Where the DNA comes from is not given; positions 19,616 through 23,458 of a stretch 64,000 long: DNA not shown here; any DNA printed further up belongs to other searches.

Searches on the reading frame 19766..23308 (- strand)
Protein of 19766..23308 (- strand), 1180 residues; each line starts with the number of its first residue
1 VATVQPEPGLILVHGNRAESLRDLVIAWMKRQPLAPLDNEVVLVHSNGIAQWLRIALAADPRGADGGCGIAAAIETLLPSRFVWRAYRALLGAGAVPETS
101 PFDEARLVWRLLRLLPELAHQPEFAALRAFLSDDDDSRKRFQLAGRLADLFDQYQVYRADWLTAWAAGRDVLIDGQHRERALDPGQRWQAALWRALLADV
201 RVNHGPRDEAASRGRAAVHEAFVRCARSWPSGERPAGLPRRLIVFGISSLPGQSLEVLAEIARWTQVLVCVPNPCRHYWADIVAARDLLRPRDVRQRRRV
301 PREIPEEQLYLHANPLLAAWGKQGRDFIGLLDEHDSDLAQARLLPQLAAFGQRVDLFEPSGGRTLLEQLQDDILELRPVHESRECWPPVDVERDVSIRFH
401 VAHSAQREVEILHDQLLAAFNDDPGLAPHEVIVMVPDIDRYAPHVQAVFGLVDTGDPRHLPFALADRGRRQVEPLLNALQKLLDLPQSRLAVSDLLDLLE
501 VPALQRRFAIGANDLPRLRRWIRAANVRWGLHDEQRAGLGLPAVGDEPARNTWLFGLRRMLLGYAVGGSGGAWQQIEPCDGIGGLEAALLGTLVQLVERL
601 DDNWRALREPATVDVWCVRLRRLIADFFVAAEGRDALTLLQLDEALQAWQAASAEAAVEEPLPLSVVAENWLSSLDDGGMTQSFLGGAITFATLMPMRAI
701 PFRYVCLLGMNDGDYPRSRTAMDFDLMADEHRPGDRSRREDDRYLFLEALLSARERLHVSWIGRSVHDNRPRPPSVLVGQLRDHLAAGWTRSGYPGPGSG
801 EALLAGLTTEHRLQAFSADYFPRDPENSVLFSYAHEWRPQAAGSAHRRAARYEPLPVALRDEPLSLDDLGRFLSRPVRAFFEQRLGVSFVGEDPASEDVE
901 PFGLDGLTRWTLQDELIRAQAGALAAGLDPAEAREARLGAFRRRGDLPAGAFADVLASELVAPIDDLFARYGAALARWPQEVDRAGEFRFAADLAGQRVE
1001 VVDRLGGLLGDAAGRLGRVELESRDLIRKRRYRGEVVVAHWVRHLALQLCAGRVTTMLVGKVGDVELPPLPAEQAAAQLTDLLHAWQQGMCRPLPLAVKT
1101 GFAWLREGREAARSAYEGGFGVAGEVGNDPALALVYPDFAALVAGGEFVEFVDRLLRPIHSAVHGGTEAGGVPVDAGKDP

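Call 40: search_protein_families(library=pfam, proteins=[window:19766-23308:-], max_evalue=0.001)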
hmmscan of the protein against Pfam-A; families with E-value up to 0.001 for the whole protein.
window:19766-23308:- (1180 aa): 2 families
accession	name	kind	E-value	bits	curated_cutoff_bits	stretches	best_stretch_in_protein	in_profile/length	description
PF04257.20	Exonuc_V_gamma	-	2.6e-96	323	25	1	10-375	1-313/314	Exodeoxyribonuclease V, gamma subunit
PF17946.7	RecC_C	-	8.3e-50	169.9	22.6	1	862-1107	2-200/202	RecC C-terminal domain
